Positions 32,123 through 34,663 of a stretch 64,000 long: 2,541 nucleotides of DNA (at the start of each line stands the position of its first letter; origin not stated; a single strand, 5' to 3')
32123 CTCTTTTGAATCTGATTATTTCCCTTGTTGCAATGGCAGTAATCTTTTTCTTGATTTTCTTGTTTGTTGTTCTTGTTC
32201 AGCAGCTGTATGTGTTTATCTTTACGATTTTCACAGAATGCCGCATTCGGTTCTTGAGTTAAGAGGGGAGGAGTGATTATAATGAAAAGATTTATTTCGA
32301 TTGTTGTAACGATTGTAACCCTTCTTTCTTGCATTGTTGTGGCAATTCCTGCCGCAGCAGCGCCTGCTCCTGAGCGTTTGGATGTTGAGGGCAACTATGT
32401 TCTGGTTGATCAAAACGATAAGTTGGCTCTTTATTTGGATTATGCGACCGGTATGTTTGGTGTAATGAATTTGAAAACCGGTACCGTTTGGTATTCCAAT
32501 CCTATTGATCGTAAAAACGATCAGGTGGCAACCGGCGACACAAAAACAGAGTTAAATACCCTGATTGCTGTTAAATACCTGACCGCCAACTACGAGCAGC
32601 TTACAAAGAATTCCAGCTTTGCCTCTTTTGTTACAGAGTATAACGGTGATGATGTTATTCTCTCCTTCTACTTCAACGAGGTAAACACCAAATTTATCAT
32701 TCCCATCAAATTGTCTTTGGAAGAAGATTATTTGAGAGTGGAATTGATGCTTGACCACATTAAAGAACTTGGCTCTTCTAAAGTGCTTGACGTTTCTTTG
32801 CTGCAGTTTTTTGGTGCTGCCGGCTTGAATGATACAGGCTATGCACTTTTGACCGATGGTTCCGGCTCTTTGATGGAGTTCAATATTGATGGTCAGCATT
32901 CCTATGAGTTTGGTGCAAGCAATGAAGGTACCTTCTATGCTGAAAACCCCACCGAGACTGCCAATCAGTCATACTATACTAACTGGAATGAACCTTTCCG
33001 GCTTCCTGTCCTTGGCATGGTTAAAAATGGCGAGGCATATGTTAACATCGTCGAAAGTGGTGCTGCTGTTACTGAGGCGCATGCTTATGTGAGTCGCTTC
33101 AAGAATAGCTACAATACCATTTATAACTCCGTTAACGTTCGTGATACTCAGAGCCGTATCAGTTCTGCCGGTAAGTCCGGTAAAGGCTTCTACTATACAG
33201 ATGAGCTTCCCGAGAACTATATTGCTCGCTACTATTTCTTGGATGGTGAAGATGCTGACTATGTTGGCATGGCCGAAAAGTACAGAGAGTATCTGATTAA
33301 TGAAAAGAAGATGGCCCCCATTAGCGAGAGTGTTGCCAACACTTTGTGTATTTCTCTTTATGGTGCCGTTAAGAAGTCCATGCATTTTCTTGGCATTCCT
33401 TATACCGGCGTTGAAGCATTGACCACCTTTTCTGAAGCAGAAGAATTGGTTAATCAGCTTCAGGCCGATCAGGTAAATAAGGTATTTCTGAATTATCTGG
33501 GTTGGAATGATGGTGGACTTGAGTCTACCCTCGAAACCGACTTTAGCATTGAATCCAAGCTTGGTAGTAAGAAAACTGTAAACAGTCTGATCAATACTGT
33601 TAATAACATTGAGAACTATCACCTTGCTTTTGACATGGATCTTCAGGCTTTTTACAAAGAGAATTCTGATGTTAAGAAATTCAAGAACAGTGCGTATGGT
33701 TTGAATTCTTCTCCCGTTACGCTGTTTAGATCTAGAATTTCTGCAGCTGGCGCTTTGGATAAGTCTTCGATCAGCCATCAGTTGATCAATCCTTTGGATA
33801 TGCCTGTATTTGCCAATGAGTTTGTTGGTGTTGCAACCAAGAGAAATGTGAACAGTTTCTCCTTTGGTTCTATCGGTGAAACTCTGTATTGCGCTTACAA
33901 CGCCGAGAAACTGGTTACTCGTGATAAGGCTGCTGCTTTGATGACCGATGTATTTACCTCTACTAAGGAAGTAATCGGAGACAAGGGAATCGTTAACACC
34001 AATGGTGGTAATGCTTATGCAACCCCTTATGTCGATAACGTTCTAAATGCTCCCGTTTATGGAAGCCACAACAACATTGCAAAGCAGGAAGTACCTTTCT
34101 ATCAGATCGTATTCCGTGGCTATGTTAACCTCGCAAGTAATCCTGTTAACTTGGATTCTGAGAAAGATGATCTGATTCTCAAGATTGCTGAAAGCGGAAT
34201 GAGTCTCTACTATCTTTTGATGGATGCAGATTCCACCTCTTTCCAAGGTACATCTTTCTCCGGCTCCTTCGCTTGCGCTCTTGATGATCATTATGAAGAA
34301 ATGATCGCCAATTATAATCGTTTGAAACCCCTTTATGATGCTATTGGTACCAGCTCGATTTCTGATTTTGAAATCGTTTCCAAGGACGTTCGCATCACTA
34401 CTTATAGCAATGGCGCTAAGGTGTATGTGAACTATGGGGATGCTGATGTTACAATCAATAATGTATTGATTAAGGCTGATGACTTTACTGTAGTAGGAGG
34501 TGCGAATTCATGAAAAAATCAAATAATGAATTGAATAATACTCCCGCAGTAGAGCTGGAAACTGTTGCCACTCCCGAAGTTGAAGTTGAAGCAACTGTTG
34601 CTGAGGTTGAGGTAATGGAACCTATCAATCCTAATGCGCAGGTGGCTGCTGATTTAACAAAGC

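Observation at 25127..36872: Eight-gene carbohydrate-ABC-like operon with no ATPase: one giant binding protein, two permease pairs and three non-transporter envelope proteins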

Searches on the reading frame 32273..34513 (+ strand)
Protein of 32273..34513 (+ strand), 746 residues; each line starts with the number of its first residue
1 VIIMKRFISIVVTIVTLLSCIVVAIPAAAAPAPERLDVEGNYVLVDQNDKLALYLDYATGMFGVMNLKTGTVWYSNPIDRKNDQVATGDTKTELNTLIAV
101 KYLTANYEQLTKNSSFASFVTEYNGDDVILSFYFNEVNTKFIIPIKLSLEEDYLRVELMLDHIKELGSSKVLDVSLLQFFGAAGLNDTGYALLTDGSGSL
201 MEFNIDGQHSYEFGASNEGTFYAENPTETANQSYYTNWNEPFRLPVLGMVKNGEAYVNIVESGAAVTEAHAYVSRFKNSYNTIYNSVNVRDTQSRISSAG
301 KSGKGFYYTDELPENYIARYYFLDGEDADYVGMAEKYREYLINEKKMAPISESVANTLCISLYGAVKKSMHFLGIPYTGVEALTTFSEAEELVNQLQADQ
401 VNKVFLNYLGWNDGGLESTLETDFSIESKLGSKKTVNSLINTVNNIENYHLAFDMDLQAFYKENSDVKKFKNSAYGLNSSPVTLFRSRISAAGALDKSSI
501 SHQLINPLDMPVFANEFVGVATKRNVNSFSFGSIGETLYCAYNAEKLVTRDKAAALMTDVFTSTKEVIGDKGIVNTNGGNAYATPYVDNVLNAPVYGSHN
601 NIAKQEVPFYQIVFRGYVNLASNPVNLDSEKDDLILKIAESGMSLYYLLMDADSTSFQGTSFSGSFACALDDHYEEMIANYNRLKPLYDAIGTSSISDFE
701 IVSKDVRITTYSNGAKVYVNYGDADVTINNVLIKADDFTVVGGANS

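Call 3: search_protein_families(library=pfam, proteins=[window:32273-34513:+], max_evalue=0.01)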
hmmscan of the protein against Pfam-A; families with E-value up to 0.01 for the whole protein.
window:32273-34513:+ (746 aa): 1 family
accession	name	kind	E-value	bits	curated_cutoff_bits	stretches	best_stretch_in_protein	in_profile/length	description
PF18952.6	DUF5696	-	2.5e-141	472.6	25.6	1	137-738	18-612/612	Family of unknown function (DUF5696)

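Call 10: search_solved_structures(query=window:32273-34513:+, max_evalue=1)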
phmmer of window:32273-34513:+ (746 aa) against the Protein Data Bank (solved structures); distinct sequences matched with E-value up to 1: 4.
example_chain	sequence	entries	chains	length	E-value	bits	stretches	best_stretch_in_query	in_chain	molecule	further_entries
5opq_A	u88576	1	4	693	0.035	15.8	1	43-407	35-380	3,6-anhydro-D-galactosidase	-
5cq9_A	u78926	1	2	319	0.036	15.7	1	310-401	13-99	Secreted effector protein sopD2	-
8rzg_A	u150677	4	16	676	0.065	14.9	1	44-408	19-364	Conserved hypothetical periplasmic protein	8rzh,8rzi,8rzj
8rzk_A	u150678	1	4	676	0.065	14.9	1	44-408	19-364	Conserved hypothetical periplasmic protein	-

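Call 11: search_protein_families(library=ncbifam, proteins=[window:32273-34513:+], max_evalue=0.01)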
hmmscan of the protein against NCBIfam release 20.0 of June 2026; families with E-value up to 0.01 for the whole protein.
window:32273-34513:+ (746 aa): 0 families

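Call 12: find_homologous_proteins(query=window:32273-34513:+, max_evalue=0.00001)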
Query window:32273-34513:+ (746 aa): 101 proteins with E <= 0.00001 among 8000 candidates.
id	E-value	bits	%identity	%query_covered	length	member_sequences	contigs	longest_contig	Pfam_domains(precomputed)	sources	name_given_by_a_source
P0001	0.0e+0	1647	100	100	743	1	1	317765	PF18952.7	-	-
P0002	0.0e+0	1269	74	100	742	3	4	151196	PF18952.7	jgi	-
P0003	0.0e+0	1195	69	100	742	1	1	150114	PF18952.7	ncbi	-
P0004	0.0e+0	1181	69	100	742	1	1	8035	PF18952.7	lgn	-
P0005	0.0e+0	1168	68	100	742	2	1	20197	PF18952.7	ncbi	-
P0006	0.0e+0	1163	68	100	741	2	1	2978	PF18952.7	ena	-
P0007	0.0e+0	1123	67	100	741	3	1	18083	PF18952.7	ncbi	-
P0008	0.0e+0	1106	67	97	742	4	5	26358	PF18952.7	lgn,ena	-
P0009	0.0e+0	1092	65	100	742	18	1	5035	PF18952.7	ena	-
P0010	0.0e+0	1074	64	100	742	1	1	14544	PF18952.7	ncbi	-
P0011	0.0e+0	1058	64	97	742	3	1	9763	PF18952.7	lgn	-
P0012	0.0e+0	1049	64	97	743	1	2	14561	PF18952.7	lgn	-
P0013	0.0e+0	1047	65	95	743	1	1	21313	PF18952.7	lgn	-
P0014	0.0e+0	1045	64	94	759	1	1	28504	PF18952.7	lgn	-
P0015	0.0e+0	1040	63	97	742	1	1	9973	PF18952.7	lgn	-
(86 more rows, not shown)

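Call 17: find_related_loci(query=A2, collection=genome_contigs, flank=10000)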
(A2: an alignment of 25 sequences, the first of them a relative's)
Query A2 (743 aa) in genome_contigs; peptide patterns used: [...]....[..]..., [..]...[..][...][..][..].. (x = any residue, [..] = any of these).
75 stretches matched a pattern; 69 encode a relative of the query (tblastn E <= 1e-3); 68 distinct loci.
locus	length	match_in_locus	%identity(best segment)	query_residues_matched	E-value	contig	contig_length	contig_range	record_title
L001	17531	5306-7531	68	1-743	0e+0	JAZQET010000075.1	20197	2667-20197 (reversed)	MAG: Eubacteriales bacterium isolate T1900044633_TS20190099.MAGScoT_cleanbin_000067 SGB_1100_k141_508935, whole genome s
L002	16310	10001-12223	67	1-743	0e+0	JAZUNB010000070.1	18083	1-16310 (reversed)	MAG: Eubacteriales bacterium isolate T1900044890_TS20190356.MAGScoT_cleanbin_000005 SGB_3251_k141_2975669, whole genome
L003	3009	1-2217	66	3-743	0e+0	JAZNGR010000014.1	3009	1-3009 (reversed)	MAG: Eubacteriales bacterium isolate T1900044701_TS20190167.MAGScoT_cleanbin_000007 SGB_1799_k141_532235, whole genome s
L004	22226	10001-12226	65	1-743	0e+0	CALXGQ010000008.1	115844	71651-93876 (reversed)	MAG: uncultured Clostridia bacterium isolate E08__bin50 genome assembly, contig: E08__k127_4130340, whole genome shotgun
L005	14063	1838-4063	64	1-743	0e+0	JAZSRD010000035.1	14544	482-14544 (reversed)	MAG: Eubacteriales bacterium isolate T1900044540_TS20190006.MAGScoT_cleanbin_000007 SGB_55_k141_2809225, whole genome sh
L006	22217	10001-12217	63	1-740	0e+0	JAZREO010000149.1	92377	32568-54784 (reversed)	MAG: Eubacteriales bacterium isolate T1900045499_YK20190193.MAGScoT_cleanbin_000006 SGB_7474_k141_2765787, whole genome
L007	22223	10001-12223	62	1-743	0e+0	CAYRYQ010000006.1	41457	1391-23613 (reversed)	MAG TPA_asm: uncultured Eubacteriales bacterium isolate SRP216815_co1_42 genome assembly, contig: NODE_990_length_41457_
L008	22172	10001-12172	62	19-743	0e+0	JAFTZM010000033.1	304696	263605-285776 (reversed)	MAG: Clostridia bacterium isolate RGIG4291 Roe_deer_Colon.Co__c1731422, whole genome shotgun sequence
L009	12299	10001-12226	63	1-743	0e+0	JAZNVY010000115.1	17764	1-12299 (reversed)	MAG: Eubacteriales bacterium isolate T1900044787_TS20190253.MAGScoT_cleanbin_000019 SGB_2618_k141_506166, whole genome s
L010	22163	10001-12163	61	22-742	0e+0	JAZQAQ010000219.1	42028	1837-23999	MAG: Eubacteriales bacterium isolate T1900044642_TS20190108.MAGScoT_cleanbin_000075 SGB_1288_k141_1495696, whole genome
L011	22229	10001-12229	62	1-743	0e+0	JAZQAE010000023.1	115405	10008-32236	MAG: Eubacteriales bacterium isolate T1900044643_TS20190109.MAGScoT_cleanbin_000009 SGB_1301_k141_634887, whole genome s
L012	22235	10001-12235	60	1-743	0e+0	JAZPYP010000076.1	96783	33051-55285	MAG: Eubacteriales bacterium isolate T1900044647_TS20190113.MAGScoT_cleanbin_000003 SGB_1383_k141_398503, whole genome s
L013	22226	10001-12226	59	1-743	0e+0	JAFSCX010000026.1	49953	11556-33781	MAG: Clostridia bacterium isolate RGIG3028 Goat_Rectum-4__c395755, whole genome shotgun sequence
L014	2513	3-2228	58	1-743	0e+0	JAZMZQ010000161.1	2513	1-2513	MAG: Eubacteriales bacterium isolate T1900044749_TS20190415.MAGScoT_cleanbin_000051 SGB_2170_k141_3828963, whole genome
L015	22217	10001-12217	57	1-740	0e+0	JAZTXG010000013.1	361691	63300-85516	MAG: Eubacteriales bacterium isolate T1900045331_YK20190020.MAGScoT_cleanbin_000008 SGB_6523_k141_2651352, whole genome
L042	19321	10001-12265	28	30-742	4e-70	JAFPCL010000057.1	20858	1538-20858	MAG: Clostridia bacterium isolate RGIG1017 Dairy_cattle_Rectum.Co__c877109, whole genome shotgun sequence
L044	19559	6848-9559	28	14-743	1e-61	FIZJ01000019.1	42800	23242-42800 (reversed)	uncultured Clostridia bacterium genome assembly, contig: 1337, whole genome shotgun sequence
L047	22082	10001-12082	24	42-743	8e-55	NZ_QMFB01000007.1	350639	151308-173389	Paenibacillus contaminans strain CKOBP-6 scaffold7, whole genome shotgun sequence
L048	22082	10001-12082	24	42-743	1e-53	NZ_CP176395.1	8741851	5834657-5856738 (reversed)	Paenibacillus sp. MBLB4367 chromosome, complete genome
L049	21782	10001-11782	27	138-738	1e-52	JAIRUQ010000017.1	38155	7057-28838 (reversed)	MAG: Treponema sp. isolate Cyl330_bin39 k119_3447609, whole genome shotgun sequence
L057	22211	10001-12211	24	1-737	5e-45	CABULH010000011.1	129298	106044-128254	MAG TPA_asm: uncultured Ruminococcaceae bacterium isolate MGYG-HGUT-04116 genome assembly, contig: GUT_GENOME256840_11,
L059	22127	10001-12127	26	3-718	6e-43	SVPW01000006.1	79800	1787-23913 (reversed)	MAG: Oscillospiraceae bacterium isolate SIG601 NODE_7613_length_79800_cov_2.012313, whole genome shotgun sequence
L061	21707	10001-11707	27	146-738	2e-40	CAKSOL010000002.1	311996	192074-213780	MAG: uncultured Eubacteriales bacterium isolate REFINED_METABAT215_TOP10_CONTIGS_1500_ASSEMBLY_K77_MERGED__Hadza_PheChl_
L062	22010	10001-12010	24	44-718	2e-37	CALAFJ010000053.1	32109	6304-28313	MAG TPA_asm: uncultured Clostridia bacterium isolate SRR1747018_bin.116_CONCOCT_v1.1_MAG genome assembly, contig: ERZ808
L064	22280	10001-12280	22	3-737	3e-35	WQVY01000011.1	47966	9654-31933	MAG: Defluviitaleaceae bacterium isolate Emb289P1bin52 Ga0123355_10000622, whole genome shotgun sequence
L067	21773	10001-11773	26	133-735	2e-45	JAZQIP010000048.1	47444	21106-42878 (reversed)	MAG: Acutalibacteraceae bacterium isolate T1900044623_TS20190089.MAGScoT_cleanbin_000035 SGB_916_k141_76919, whole genom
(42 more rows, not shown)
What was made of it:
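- Tried and rejected: It was repeated with the closer set A2 (call 17).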

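Call 27: search_protein_families(library=pfam, proteins=[L047:13966-15489:+, L047:15511-16548:+, L048:14000-15478:+, L049:13825-15195:+, L049:15202-16191:+, L064:14366-15841:+, L064:15941-19945:+, L057:14033-15631:+, L057:15869-18571:+, L061:13655-16255:+], max_evalue=0.001)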
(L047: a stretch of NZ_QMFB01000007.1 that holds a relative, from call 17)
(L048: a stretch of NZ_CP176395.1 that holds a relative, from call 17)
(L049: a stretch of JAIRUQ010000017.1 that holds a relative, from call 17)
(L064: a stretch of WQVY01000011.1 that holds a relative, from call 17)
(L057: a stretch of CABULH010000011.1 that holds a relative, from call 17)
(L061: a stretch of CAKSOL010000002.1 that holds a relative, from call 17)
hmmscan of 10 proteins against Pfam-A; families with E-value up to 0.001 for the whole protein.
L047:13966-15489:+ (507 aa): 2 families
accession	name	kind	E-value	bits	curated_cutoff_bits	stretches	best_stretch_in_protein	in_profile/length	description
PF13416.11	SBP_bac_8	-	3.2e-25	89.9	27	1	126-417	6-262/279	Bacterial extracellular solute-binding protein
PF01547.30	SBP_bac_1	-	3e-18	67.3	26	1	124-404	15-306/307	Bacterial extracellular solute-binding protein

L047:15511-16548:+ (345 aa): 3 families
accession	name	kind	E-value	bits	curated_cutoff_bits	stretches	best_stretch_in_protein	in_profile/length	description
PF01408.29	GFO_IDH_MocA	-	6.3e-28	98.3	24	1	4-125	1-120/120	Oxidoreductase family, NAD-binding Rossmann fold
PF22725.1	GFO_IDH_MocA_C3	-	1.4e-23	83.7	27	1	134-269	2-122/124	GFO/IDH/MocA C-terminal domain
PF02894.22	GFO_IDH_MocA_C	-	2.6e-23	83.4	22.9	1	137-345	1-218/218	Oxidoreductase family, C-terminal alpha/beta domain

L048:14000-15478:+ (492 aa): 2 families
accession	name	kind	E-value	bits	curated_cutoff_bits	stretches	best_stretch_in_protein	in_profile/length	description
PF13416.11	SBP_bac_8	-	8.9e-25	88.5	27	1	111-404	6-264/279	Bacterial extracellular solute-binding protein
PF01547.30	SBP_bac_1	-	9.7e-19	68.9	26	1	109-389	15-306/307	Bacterial extracellular solute-binding protein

L049:13825-15195:+ (456 aa): 2 families
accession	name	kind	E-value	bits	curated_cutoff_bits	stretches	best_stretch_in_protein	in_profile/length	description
PF13416.11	SBP_bac_8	-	1.1e-13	52.1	27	1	73-363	3-234/279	Bacterial extracellular solute-binding protein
PF01547.30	SBP_bac_1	-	5.8e-12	46.7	26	1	90-360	31-289/307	Bacterial extracellular solute-binding protein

L049:15202-16191:+ (329 aa): 1 family
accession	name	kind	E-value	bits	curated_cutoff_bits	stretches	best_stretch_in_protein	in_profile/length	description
PF04041.19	Glyco_hydro_130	-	3.3e-66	223.9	26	1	12-326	6-319/320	beta-1,4-mannooligosaccharide phosphorylase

L064:14366-15841:+ (491 aa): 1 family
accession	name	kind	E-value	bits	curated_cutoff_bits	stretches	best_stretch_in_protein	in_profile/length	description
PF01547.30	SBP_bac_1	-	3.9e-11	43.9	26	1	102-379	15-297/307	Bacterial extracellular solute-binding protein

L064:15941-19945:+ (1334 aa): 4 families
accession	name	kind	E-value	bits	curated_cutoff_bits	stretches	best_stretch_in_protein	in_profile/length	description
PF02837.24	Glyco_hydro_2_N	-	1.2e-14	55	28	1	5-187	2-169/169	Glycosyl hydrolases family 2, sugar binding domain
PF02836.23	Glyco_hydro_2_C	-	1.1e-12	48.1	21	1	290-450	11-163/302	Glycosyl hydrolases family 2, TIM barrel domain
PF00703.27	Glyco_hydro_2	-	1e-06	29.9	23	1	191-285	3-109/109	Glycosyl hydrolases family 2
PF22666.2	Glyco_hydro_2_N2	-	1.7e-05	25.4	27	1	76-159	48-129/167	Glycosyl hydrolase 2 galactose-binding domain-like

L057:14033-15631:+ (532 aa): 2 families
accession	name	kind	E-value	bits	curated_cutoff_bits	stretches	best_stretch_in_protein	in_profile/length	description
PF01547.30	SBP_bac_1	-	4.8e-26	92.9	26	1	158-445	16-306/307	Bacterial extracellular solute-binding protein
PF13416.11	SBP_bac_8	-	7e-19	69.1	27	1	157-447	4-251/279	Bacterial extracellular solute-binding protein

L057:15869-18571:+ (900 aa): 5 families
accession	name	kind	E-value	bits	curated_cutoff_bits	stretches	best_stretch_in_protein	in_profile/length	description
PF17389.8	Bac_rhamnosid6H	-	3.9e-88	296.4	24.5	1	451-790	3-338/339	Bacterial alpha-L-rhamnosidase 6 hairpin glycosidase domain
PF08531.16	Bac_rhamnosid_N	-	3.9e-26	92.3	25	1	143-328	3-171/172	Alpha-L-rhamnosidase N-terminal domain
PF05592.18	Bac_rhamnosid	-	1.1e-22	80.3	22.2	1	339-444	3-101/102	Bacterial alpha-L-rhamnosidase concanavalin-like domain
PF25788.1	Ig_Rha78A_N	-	2e-22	79.9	27.4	1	5-112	2-105/105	Rha78A-like, N-terminal immunoglobulin domain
PF17390.7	Bac_rhamnosid_C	-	2.7e-18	66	22.1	1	793-863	1-71/78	Bacterial alpha-L-rhamnosidase C-terminal domain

L061:13655-16255:+ (866 aa): 0 families

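Call 29: search_protein_families(library=pfam, proteins=[L047:650-1738:+, L047:1695-2687:+, L049:1139-2398:+, L064:522-1721:+, L057:1039-2982:+, L059:16-3087:+, L061:769-2208:+, L067:144-1916:+, L042:1093-2286:-, L059:14193-17186:+], max_evalue=0.001)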
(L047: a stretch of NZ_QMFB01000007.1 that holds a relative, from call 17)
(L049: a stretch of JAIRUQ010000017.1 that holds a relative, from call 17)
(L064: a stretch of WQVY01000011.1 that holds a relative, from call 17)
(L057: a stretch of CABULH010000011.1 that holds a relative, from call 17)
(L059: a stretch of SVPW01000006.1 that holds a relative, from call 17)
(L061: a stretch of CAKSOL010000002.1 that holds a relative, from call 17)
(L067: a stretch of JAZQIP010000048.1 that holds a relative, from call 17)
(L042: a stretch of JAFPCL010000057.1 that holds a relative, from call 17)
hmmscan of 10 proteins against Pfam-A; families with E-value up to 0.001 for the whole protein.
L047:650-1738:+ (362 aa): 1 family
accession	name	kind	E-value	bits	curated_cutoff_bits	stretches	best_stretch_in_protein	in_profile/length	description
PF00294.29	PfkB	-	5.3e-30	105.2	25.8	1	72-337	34-296/302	pfkB family carbohydrate kinase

L047:1695-2687:+ (330 aa): 1 family
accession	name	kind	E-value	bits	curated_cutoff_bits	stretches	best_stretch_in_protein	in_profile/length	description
PF00701.28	DHDPS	-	6.4e-29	101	22.1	1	39-304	2-269/289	Dihydrodipicolinate synthetase family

L049:1139-2398:+ (419 aa): 1 family
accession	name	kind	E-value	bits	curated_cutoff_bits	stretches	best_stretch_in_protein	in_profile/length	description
PF00150.24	Cellulase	-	1.2e-50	173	23.5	1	81-383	12-269/272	Cellulase (glycosyl hydrolase family 5)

L064:522-1721:+ (399 aa): 2 families
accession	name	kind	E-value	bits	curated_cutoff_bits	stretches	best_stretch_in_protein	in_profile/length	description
PF13378.12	MR_MLE_C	-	1.9e-42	145.9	29.4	1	143-372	10-218/219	Enolase C-terminal domain-like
PF02746.21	MR_MLE_N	-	4.5e-20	72.4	22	1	14-114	22-117/117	Mandelate racemase / muconate lactonizing enzyme, N-terminal domain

L057:1039-2982:+ (647 aa): 1 family
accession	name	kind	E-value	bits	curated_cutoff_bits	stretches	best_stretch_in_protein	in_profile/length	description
PF00041.27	fn3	-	2.5e-05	24.8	25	1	517-591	7-73/84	Fibronectin type III domain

L059:16-3087:+ (1023 aa): 3 families
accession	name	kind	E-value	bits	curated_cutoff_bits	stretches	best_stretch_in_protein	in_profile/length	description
PF12733.13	Cadherin-like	-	2.1e-12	47.8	24.2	1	904-979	2-89/89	Cadherin-like beta sandwich domain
PF00404.24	Dockerin_1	-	4.6e-07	30.4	22.9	1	693-741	2-50/57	Dockerin type I domain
PF02018.23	CBM_4_9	-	3.1e-05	24.8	25.9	0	440-540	3-101/136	Carbohydrate binding domain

L061:769-2208:+ (479 aa): 0 families

L067:144-1916:+ (590 aa): 2 families
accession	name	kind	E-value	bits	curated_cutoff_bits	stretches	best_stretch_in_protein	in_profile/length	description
PF00404.24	Dockerin_1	-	2.2e-09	37.8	22.9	1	361-411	1-54/57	Dockerin type I domain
PF00149.33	Metallophos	-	4.2e-06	27.8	21.5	1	73-278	2-188/191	Calcineurin-like phosphoesterase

L042:1093-2286:- (397 aa): 1 family
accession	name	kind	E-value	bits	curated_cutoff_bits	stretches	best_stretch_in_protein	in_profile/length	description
PF07136.16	DUF1385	-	2.1e-89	299.2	22.1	1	121-389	1-226/227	Protein of unknown function (DUF1385)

L059:14193-17186:+ (997 aa): 1 family
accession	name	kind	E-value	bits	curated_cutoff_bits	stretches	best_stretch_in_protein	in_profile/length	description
PF20944.2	StcE_b-sandwich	-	7.9e-05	23.1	27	0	510-570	5-63/75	Metalloprotease StcE, beta-sandwich domain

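Call 30: predict_structure(alignment_id=A1)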
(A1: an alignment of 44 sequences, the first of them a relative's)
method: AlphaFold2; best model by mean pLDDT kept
length: 743 residues; sequences in the alignment: 44
mean_pLDDT: 88.4   pTM: 0.89
mean pLDDT of the five models: 88.4, 88.2, 87.5, 86.9, 86.9
residues with pLDDT >= 90: 488; 70-90: 189; 50-70: 47; < 50: 19
segments of 3 or more residues with pLDDT < 50: 21-25, 230-232, 485-492
pLDDT, mean of each block of 10 residues (from residue 1): 78 66 60 88 94 93 93 92 89 93 87 90 92 88 96 96 91 95 94 92 76 82 65 69 95 96 93 92 89 55 77 97 94 97 94 96 88 89 98 96 95 84 93 97 96 89 88 82 48 60 94 95 94 89 91 96 92 93 96 83 93 96 91 96 95 79 84 96 94 95 95 96 94 93 59
secondary structure, 60 per line:
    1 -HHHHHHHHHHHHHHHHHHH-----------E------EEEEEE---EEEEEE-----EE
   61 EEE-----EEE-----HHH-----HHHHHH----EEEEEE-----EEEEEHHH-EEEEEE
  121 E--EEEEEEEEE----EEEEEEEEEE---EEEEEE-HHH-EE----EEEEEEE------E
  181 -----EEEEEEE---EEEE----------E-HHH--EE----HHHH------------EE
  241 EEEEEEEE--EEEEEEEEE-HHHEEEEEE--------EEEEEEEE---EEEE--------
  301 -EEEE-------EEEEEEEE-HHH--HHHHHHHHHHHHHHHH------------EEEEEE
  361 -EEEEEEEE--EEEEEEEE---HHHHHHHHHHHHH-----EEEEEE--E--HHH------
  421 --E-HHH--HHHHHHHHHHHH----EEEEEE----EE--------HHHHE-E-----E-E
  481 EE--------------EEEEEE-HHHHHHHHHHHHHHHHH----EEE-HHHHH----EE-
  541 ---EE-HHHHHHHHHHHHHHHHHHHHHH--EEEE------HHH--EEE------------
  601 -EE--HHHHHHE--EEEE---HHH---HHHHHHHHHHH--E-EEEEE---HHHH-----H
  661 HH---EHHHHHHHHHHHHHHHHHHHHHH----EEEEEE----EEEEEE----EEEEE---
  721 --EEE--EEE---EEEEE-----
elements in order (helices of 4 or more, strands of 3 or more residues): H2-20 E39-44 E48-53 E59-63 E69-71 H85-90 E95-100 E106-110 E115-121 E124-132 E137-146 E150-155 E167-173 E186-192 E196-199 H223-226 E239-248 E251-259 E264-269 E278-285 E289-292 E302-305 E313-320 H327-342 E355-360 E362-369 E372-379 H383-395 E401-406 H430-441 E446-451 H466-469 E480-482 E497-502 H504-520 E525-527 H529-533 H547-568 E571-574 E586-588 H606-611 E615-618 H628-638 E643-647 H651-654 H667-688 E693-698 E703-708 E713-717 E723-725 E728-730 E734-738
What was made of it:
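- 32282..34513 (+): GH129-fold protein (Pfam DUF5696), probable lipoprotein with Cys17 in an LLSC lipobox. The canonical catalytic Asp and Glu are replaced by N524 and N574. AF2 model pLDDT 88.4 (call 30).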
